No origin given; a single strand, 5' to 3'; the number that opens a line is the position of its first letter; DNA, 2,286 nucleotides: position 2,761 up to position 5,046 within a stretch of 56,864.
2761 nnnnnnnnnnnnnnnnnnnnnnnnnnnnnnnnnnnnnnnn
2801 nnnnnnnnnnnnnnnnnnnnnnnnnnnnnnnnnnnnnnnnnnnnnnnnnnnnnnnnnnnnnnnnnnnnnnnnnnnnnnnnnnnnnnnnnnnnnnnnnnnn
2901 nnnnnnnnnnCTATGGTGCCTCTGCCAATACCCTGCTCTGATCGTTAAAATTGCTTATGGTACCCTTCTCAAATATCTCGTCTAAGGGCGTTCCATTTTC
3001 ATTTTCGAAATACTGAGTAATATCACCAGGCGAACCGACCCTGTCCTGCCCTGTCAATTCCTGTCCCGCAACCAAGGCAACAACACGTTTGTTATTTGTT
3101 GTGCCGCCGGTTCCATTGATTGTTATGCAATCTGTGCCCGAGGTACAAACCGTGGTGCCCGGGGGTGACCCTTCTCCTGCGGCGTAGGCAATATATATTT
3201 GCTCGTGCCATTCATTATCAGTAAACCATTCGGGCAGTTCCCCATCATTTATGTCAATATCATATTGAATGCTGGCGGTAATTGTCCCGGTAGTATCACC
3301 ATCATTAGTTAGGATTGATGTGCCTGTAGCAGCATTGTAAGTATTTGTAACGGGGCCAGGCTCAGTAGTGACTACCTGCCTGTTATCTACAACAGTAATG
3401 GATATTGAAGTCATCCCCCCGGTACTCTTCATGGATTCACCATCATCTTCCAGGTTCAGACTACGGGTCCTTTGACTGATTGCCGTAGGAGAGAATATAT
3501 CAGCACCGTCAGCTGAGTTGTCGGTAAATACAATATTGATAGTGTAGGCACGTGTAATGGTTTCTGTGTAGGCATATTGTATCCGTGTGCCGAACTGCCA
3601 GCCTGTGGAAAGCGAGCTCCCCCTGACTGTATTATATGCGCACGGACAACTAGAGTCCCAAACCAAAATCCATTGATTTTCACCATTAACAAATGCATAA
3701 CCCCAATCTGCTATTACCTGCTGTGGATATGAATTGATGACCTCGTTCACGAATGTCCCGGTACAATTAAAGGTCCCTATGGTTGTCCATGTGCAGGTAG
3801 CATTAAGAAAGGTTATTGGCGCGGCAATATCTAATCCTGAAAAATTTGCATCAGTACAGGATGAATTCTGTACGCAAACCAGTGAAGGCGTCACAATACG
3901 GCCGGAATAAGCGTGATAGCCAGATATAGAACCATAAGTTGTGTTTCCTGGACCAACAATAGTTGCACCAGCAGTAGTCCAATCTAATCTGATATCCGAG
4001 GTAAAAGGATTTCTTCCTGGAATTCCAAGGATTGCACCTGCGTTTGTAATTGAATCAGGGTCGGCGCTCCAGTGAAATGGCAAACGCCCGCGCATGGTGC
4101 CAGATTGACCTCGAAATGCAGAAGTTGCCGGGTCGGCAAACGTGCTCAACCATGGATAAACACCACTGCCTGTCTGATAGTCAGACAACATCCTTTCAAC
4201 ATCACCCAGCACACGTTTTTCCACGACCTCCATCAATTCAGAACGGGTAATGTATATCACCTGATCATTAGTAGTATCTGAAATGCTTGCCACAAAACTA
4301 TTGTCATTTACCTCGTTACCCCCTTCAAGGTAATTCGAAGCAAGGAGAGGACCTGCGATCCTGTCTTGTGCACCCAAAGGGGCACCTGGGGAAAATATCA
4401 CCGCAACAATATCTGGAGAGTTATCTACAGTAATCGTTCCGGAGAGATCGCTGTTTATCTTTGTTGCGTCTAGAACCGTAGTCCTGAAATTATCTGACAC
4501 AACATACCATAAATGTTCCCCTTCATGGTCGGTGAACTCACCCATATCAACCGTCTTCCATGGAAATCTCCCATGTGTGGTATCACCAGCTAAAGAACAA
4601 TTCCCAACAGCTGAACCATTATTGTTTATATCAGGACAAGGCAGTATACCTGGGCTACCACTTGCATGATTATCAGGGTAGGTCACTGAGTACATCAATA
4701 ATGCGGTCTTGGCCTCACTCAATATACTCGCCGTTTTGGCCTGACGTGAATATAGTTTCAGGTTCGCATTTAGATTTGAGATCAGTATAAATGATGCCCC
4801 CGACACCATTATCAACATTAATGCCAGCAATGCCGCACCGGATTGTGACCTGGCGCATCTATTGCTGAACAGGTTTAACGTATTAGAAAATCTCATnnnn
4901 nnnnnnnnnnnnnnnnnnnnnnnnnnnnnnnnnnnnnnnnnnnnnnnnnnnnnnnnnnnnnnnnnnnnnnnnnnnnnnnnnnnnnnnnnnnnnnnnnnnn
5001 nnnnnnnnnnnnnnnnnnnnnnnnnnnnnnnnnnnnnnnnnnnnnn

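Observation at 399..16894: Compact, rearranged MSHA/T2SS-like type IV filament operon lacking a major pilin, prepilin peptidase and standard minor pilins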

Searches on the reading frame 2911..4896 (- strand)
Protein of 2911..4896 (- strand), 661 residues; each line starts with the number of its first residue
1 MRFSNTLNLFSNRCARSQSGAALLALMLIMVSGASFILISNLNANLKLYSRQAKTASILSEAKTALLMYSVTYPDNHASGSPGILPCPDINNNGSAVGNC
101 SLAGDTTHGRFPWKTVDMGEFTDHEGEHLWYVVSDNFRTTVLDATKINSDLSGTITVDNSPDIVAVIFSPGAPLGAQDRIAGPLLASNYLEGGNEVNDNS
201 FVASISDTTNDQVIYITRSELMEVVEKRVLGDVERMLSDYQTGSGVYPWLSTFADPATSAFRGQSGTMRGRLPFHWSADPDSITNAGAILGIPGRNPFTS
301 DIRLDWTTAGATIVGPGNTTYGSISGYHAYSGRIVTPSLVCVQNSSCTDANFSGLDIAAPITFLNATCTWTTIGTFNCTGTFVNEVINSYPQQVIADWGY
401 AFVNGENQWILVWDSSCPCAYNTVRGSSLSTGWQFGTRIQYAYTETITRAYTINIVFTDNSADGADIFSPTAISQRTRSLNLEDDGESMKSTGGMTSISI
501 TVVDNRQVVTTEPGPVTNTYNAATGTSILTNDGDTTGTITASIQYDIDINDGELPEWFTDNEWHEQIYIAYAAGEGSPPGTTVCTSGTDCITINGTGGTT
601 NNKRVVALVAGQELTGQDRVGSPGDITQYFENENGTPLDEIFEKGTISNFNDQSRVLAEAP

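Call 3: search_protein_families(library=pfam, proteins=[window:2911-4896:-], max_evalue=0.01)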
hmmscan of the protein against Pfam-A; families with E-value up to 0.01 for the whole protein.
window:2911-4896:- (661 aa): 0 families

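Call 5: search_protein_families(library=ncbifam, proteins=[window:2911-4896:-], max_evalue=0.01)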
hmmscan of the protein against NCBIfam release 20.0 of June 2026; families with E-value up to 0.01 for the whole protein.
window:2911-4896:- (661 aa): 0 families

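Call 9: find_homologous_proteins(query=window:2911-4896:-, max_evalue=0.001)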
Query window:2911-4896:- (661 aa): 64 proteins with E <= 0.001 among 8000 candidates.
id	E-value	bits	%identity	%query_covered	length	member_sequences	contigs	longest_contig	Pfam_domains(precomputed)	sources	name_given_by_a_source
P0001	1.9e-183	629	48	95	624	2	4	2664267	-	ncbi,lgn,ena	-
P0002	1.0e-182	627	47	98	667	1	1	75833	-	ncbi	-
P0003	1.9e-178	613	48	99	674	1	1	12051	-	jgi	jgi:hypothetical protein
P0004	9.4e-177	607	49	100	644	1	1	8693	-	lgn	-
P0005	9.7e-177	607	46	98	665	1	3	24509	-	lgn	-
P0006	3.1e-170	586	46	97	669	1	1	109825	-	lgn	-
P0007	6.6e-167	575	48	97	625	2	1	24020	-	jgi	-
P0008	3.0e-143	497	43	98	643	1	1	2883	-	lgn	-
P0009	1.4e-126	442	41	100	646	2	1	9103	-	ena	-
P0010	7.1e-113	396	44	57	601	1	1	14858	-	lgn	-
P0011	1.4e-110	389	36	98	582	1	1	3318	-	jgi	jgi:hypothetical protein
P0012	8.1e-108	380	46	54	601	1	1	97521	-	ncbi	-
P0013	9.8e-107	376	38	100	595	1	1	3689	-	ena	-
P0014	8.2e-106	373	61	37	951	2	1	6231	-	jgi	-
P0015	2.9e-104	368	37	99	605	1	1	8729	-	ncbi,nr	ncbi:MAG: hypothetical protein HY356_05635 [Gammaproteobacteria bacterium]|nr:hypothetical protein [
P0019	1.1e-96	343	50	39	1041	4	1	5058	-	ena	-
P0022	7.1e-82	294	43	39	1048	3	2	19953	-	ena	-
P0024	4.2e-81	291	46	39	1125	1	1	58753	-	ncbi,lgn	-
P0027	7.0e-77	277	47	39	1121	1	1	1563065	-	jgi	jgi:hypothetical protein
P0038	3.8e-65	239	47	37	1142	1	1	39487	-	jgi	jgi:hypothetical protein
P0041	2.9e-58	216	34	57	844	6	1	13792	-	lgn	-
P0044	1.4e-44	171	30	98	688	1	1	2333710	-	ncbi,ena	-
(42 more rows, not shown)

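Call 10: find_encoding_contigs(protein=P0001, flank=10000, max_places=2)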
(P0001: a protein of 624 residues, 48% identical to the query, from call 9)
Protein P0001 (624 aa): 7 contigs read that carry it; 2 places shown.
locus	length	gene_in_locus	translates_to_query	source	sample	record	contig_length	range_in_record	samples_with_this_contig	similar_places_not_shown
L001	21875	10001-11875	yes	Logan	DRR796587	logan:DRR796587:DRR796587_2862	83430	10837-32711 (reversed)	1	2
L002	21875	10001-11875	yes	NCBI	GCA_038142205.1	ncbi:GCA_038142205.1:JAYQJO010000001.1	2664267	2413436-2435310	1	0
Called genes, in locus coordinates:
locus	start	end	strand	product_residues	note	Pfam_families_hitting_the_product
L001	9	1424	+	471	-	PF00072:Response_reg, PF00158:Sigma54_activat, PF14532:Sigma54_activ_2, PF00004:AAA (faint), PF07728:AAA_5 (weak), PF25601:AAA_lid_14, PF02954:HTH_8, PF13556:HTH_30 (weak)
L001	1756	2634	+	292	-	PF00263:Secretin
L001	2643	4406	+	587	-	PF23914:TPR_CcmH_CycH (faint), PF00515:TPR_1 (faint), PF07719:TPR_2 (faint), PF13176:TPR_7 (faint), PF13428:TPR_14 (faint), PF13432:TPR_16 (faint), PF13181:TPR_8 (faint), PF14559:TPR_19 (weak), +1 more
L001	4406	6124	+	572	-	PF05157:MshEN, PF00437:T2SSE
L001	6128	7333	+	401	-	PF28597:T2SSF_N (weak), PF00482:T2SSF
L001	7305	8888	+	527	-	-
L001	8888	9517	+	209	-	-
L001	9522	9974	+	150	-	-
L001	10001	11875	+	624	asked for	-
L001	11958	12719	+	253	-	PF07963:N_methyl (weak)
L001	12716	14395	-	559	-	PF02518:HATPase_c (weak)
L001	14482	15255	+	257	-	PF12698:ABC2_membrane_3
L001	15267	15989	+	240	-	-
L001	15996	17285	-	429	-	PF00211:Guanylate_cyc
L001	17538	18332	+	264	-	PF07963:N_methyl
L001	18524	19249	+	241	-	PF00005:ABC_tran, PF13304:AAA_21 (weak)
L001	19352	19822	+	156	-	-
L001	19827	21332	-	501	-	PF00069:Pkinase, PF01636:APH (faint), PF07714:PK_Tyr_Ser-Thr, PF03109:ABC1 (weak)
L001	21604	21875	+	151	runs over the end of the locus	PF04353:Rsd_AlgQ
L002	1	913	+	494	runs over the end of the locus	PF13191:AAA_16 (weak), PF13401:AAA_22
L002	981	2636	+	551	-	PF07655:Secretin_N_2 (weak), PF00263:Secretin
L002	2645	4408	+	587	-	PF23914:TPR_CcmH_CycH (faint), PF00515:TPR_1 (faint), PF07719:TPR_2 (faint), PF13176:TPR_7 (faint), PF13428:TPR_14 (faint), PF13432:TPR_16 (faint), PF13181:TPR_8 (faint), PF14559:TPR_19 (weak), +1 more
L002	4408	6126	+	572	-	PF05157:MshEN, PF00437:T2SSE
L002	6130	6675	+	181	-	PF28597:T2SSF_N (weak), PF00482:T2SSF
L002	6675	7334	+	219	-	PF00482:T2SSF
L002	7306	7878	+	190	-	-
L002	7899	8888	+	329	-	-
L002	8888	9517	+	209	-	-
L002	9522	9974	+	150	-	-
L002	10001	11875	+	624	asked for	-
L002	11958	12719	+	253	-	PF07963:N_methyl (weak)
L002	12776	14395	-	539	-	-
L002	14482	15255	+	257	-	PF12698:ABC2_membrane_3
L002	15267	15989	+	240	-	-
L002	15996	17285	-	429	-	PF00211:Guanylate_cyc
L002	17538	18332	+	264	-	PF07963:N_methyl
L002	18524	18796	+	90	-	PF00005:ABC_tran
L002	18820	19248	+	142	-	PF00005:ABC_tran (weak), PF13304:AAA_21 (weak)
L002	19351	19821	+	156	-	-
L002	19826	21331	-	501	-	PF00069:Pkinase, PF01636:APH (faint), PF07714:PK_Tyr_Ser-Thr, PF03109:ABC1 (weak)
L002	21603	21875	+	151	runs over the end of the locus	PF04353:Rsd_AlgQ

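Call 11: find_encoding_contigs(protein=P0027, flank=10000, max_places=2)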
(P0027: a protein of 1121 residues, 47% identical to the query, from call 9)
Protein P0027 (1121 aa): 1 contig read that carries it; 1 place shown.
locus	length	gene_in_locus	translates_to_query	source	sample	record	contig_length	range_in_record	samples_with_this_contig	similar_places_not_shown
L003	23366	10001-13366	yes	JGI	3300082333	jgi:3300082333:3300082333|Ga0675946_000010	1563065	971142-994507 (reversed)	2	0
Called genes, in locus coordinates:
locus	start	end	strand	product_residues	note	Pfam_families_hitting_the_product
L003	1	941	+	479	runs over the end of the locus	PF13191:AAA_16 (weak), PF13401:AAA_22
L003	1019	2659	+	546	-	PF00263:Secretin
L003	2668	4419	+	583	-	PF14559:TPR_19 (faint), PF23914:TPR_CcmH_CycH (faint), PF00515:TPR_1 (faint), PF07719:TPR_2 (faint), PF13176:TPR_7 (faint), PF13181:TPR_8 (faint), PF13414:TPR_11 (faint), PF13428:TPR_14 (faint), +2 more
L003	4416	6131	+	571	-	PF05157:MshEN, PF00437:T2SSE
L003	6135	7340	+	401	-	PF28597:T2SSF_N, PF00482:T2SSF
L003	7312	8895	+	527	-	-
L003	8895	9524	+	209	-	-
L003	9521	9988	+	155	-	-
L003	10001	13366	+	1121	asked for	-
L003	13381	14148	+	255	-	PF07963:N_methyl (weak)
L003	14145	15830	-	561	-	PF02518:HATPase_c (weak)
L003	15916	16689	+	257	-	PF12679:ABC2_membrane_2 (faint)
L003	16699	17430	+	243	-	-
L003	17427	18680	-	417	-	PF00211:Guanylate_cyc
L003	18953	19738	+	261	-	PF07963:N_methyl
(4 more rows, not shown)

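Call 52: search_protein_families(library=ncbifam, proteins=[L001:17538-18332:+, L001:14482-15255:+, L001:15267-15989:+, L001:18524-19249:+, L001:19352-19822:+, L001:15996-17285:-], max_evalue=0.01)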
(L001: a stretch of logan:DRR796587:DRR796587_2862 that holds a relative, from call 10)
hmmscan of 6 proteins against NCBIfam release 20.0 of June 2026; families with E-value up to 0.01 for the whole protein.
L001:17538-18332:+ (264 aa): 6 families
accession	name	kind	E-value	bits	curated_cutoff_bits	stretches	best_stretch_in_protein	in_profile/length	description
TIGR02532.1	IV_pilin_GFxxxE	domain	1.2e-05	25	16.3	1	6-28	1-23/24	prepilin-type N-terminal cleavage/methylation domain-containing protein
TIGR01708.2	typeII_sec_gspH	equivalog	1.5e-05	25.1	80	1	6-29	1-24/169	type II secretion system minor pseudopilin GspH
TIGR01710.1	typeII_sec_gspG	equivalog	0.00034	20.7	88.85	1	7-28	1-22/134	type II secretion system major pseudopilin GspG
NF040999.1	pilin_ComGC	equivalog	0.0011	19.1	75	1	6-25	1-20/84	competence type IV pilus major pilin ComGC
NF007800.0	PRK10506.1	equivalog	0.0032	17.3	158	1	2-46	4-49/163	prepilin peptidase-dependent protein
NF007862.0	PRK10574.1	equivalog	0.0069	16.5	138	0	4-28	2-27/145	prepilin peptidase-dependent pilin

L001:14482-15255:+ (257 aa): 0 families

L001:15267-15989:+ (240 aa): 0 families

L001:18524-19249:+ (241 aa): 189 families (the best 25 are shown)
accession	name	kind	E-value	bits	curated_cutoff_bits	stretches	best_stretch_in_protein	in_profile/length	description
TIGR01188.1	drrA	subfamily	3.1e-39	135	312.45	1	14-225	2-216/302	daunorubicin resistance ABC transporter, ATP-binding protein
TIGR03522.1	GldA_ABC_ATP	equivalog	6.8e-39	134.1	402.6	1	5-214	2-213/301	gliding motility-associated ABC transporter ATP-binding subunit GldA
TIGR03740.1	galliderm_ABC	subfamily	8.1e-38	130.3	309.75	1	6-216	1-207/223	lantibiotic protection ABC transporter ATP-binding subunit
TIGR03864.1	PQQ_ABC_ATP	hypoth_equivalog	1.1e-37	129.8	302.25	1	5-235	1-234/236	ABC transporter, ATP-binding subunit, PQQ-dependent alcohol dehydrogenase system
NF033858.1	ABC2_perm_RbbA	equivalog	1.4e-36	125.8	1050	1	3-237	264-501/909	ribosome-associated ATPase/putative transporter RbbA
NF047565.1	PSM_export_PmtA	equivalog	7.4e-33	114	350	1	7-226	4-221/282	phenol-soluble modulin export ABC transporter ATP-binding protein PmtA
TIGR04521.1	ECF_ATPase_2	equivalog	7.1e-32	110.6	330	2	110-224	121-236/279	energy-coupling factor transporter ATPase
NF000355.4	ribo_prot_ABC_F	equivalog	4.5e-30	105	380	1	5-211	2-192/499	ribosomal protection-like ABC-F family protein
TIGR01288.1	nodI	equivalog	5.2e-30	104.5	424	1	3-223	2-225/303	nodulation factor ABC transporter ATP-binding protein NodI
NF010059.0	PRK13536.1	equivalog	7e-30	103.9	549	1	2-223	40-264/342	nodulation factor ABC transporter ATP-binding protein NodI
NF010060.0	PRK13537.1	equivalog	1e-29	103.5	521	1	4-220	14-233/314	nodulation factor ABC transporter ATP-binding protein NodI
TIGR04406.1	LPS_export_lptB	equivalog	3.2e-29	101.9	240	1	6-226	2-228/239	LPS export ABC transporter ATP-binding protein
TIGR04520.1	ECF_ATPase_1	equivalog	3.1e-28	99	315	2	111-232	115-233/269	energy-coupling factor transporter ATPase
TIGR02315.1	ABC_phnC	equivalog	3.8e-28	98.6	266.1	2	6-70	2-67/243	phosphonate ABC transporter ATP-binding protein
NF047568.1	PSM_export_PmtC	equivalog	4.8e-28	98.5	375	1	6-212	1-199/290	phenol-soluble modulin export ABC transporter ATP-binding protein PmtC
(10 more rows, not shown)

L001:19352-19822:+ (156 aa): 0 families

L001:15996-17285:- (429 aa): 1 family
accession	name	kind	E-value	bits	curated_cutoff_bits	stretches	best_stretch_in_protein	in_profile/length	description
TIGR03903.1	TOMM_kin_cyc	equivalog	1.7e-06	26.2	705.75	1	179-343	278-437/1267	TOMM system kinase/cyclase fusion protein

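Call 63: search_solved_structures(query=A9, max_evalue=0.01)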
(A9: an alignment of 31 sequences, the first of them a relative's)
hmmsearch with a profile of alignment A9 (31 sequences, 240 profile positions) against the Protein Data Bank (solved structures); distinct sequences matched with E-value up to 0.01: 8.
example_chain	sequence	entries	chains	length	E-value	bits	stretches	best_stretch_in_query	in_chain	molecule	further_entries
5kua_A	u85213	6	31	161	4.7e-05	26.6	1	12-97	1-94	pilin | Neisseria meningitidis PilE variant SB-GATDH | Neisseria meningitidis PilE, SB-DATDH variant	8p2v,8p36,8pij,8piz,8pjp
8p3b_A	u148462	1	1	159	6.3e-05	26.1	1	12-97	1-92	Fimbrial protein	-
6xxe_A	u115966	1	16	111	0.0001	25.4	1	12-58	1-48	Uncharacterized protein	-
8qqj_J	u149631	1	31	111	0.00011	25.3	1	12-58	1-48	Type IV narrow pilus major component PilA5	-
9laa_A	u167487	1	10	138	0.001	22.2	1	4-32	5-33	Type IV pilin protein PilA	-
7tgg_A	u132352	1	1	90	0.0027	20.8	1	5-28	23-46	Geopilin domain 1 protein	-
9lab_B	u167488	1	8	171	0.0062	19.6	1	7-27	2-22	MSHA major pilin subunit MshA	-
9egp_A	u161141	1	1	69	0.0068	19.5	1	5-28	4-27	Geopilin domain 1 protein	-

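Call 79: search_protein_families(library=pfam, proteins=[P0027, P0024, P0038, P0014, P0019, P0022, P0044, P0041], max_evalue=0.01)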
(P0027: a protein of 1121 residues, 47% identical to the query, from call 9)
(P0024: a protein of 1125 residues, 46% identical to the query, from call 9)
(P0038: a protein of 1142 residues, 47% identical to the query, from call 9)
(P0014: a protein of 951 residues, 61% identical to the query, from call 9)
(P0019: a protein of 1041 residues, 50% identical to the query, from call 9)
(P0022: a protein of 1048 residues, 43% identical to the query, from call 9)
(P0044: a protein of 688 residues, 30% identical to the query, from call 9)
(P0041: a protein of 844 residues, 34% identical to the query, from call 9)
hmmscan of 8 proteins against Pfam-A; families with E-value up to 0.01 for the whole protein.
P0027 (1121 aa): 0 families

P0024 (1125 aa): 0 families

P0038 (1142 aa): 0 families

P0014 (951 aa): 0 families

P0019 (1041 aa): 1 family
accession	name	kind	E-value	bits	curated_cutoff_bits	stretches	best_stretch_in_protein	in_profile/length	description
PF14061.12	Mtf2_C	-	0.00076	20.1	27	0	389-419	8-36/48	Polycomb-like MTF2 factor 2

P0022 (1048 aa): 0 families

P0044 (688 aa): 0 families

P0041 (844 aa): 0 families

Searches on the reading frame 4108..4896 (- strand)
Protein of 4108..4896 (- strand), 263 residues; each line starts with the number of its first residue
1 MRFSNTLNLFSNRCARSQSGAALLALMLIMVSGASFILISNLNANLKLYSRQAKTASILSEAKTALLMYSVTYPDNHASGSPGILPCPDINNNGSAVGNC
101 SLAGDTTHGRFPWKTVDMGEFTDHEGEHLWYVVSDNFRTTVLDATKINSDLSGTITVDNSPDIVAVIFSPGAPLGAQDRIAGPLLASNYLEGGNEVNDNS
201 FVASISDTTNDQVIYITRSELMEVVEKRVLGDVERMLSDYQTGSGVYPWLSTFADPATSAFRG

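Call 17: find_related_loci(query=A2, collection=genome_contigs, flank=10000)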
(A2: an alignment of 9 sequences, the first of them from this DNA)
Query A2 (263 aa) in genome_contigs; peptide patterns used: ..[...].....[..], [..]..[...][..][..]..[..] (x = any residue, [..] = any of these).
140 stretches matched a pattern; 115 encode a relative of the query (tblastn E <= 1e-3); the best 80 are kept; 80 distinct loci.
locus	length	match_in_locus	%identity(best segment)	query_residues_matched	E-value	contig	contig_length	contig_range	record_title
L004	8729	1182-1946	48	18-263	6e-74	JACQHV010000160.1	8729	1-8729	MAG: Gammaproteobacteria bacterium isolate NC_groundwater_1108_Ag_S2p5_46_34 S_2p5_S6_coassembly_k141_3211735, whole gen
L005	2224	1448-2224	48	3-259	4e-75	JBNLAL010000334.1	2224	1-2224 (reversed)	MAG: Gammaproteobacteria bacterium isolate C2.bin.53.permissive NODE_334_length_2224_cov_2.522590, whole genome shotgun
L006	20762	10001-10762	47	7-256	9e-69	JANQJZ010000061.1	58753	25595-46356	MAG: Gammaproteobacteria bacterium isolate PL25a_bin.135 k99_4599157, whole genome shotgun sequence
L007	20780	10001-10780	45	9-262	6e-69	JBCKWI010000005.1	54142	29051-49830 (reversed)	Gammaproteobacteria bacterium isolate SLM_MC1B_02-G04 Node_5_length_54142_cov_84.323577, whole genome shotgun sequence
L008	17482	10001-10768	44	9-261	6e-67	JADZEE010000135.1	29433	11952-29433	MAG: Gammaproteobacteria bacterium isolate SJ809 c_000001320971, whole genome shotgun sequence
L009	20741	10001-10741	48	16-256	1e-66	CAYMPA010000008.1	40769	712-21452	MAG TPA_asm: uncultured Enterobacteriaceae bacterium isolate binchicken_co275_158 genome assembly, contig: NODE_953_leng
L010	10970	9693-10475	44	7-262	1e-65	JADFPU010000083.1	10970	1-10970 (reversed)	MAG: Proteobacteria bacterium isolate B75T3L11 B75T3L11_NODE6614, whole genome shotgun sequence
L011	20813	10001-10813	45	16-263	2e-65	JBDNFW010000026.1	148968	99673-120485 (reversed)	MAG: Gammaproteobacteria bacterium isolate concoct.158.ELB k141_310109, whole genome shotgun sequence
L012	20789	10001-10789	44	12-262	7e-64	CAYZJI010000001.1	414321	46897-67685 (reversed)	MAG TPA_asm: uncultured Enterobacteriaceae bacterium isolate SRP237561_co1_343 genome assembly, contig: NODE_6_length_41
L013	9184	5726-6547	45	16-262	2e-63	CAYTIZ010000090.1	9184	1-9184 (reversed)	MAG TPA_asm: uncultured Enterobacteriaceae bacterium isolate SRP215229_co1_1 genome assembly, contig: NODE_5252_length_9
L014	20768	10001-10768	44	16-256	5e-62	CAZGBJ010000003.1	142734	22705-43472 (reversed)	MAG TPA_asm: uncultured Enterobacteriaceae bacterium isolate binchicken_co46_542 genome assembly, contig: NODE_139_lengt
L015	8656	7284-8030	49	16-262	3e-61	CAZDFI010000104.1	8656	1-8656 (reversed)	MAG TPA_asm: uncultured Enterobacteriaceae bacterium isolate binchicken_co85_92 genome assembly, contig: NODE_3793_lengt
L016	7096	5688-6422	47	16-256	3e-61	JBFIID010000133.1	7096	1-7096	MAG: Gammaproteobacteria bacterium isolate Mix_sand11.2021.09.Z.40 k141_2166197_length_7096_cov_14.3652, whole genome sh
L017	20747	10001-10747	45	26-263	3e-60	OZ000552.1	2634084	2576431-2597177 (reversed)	MAG: Gammaproteobacteria bacterium isolate ebb2b138-9e40-4bd5-a5f6-e9a39d167ca2 genome assembly, chromosome: 1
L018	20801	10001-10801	45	16-262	3e-60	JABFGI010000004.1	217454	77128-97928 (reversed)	MAG: Proteobacteria bacterium isolate PRO17 c_000000000004, whole genome shotgun sequence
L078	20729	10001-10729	29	6-259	3e-28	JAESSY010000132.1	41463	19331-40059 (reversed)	MAG: Pseudomonadales bacterium isolate NORP299 CoAssembly_2691462, whole genome shotgun sequence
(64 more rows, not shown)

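Call 52: search_protein_families(library=ncbifam, proteins=[L078:11861-12652:+], max_evalue=0.01)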
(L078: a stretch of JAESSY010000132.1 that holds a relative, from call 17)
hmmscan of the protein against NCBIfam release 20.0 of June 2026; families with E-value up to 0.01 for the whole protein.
L078:11861-12652:+ (263 aa): 6 families
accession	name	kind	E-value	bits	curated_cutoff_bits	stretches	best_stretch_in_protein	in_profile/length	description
TIGR01710.1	typeII_sec_gspG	equivalog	1.5e-07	31.5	88.85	1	53-118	1-67/134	type II secretion system major pseudopilin GspG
TIGR01708.2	typeII_sec_gspH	equivalog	1.7e-07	31.4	80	1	52-94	1-44/169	type II secretion system minor pseudopilin GspH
TIGR02532.1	IV_pilin_GFxxxE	domain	2.3e-06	27.2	16.3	1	52-74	1-23/24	prepilin-type N-terminal cleavage/methylation domain-containing protein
NF040999.1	pilin_ComGC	equivalog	0.0016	18.6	75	1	52-71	1-20/84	competence type IV pilus major pilin ComGC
NF007800.0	PRK10506.1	equivalog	0.0079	16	158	0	47-72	3-28/163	prepilin peptidase-dependent protein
NF007862.0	PRK10574.1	equivalog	0.0094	16.1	138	0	50-70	2-22/145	prepilin peptidase-dependent pilin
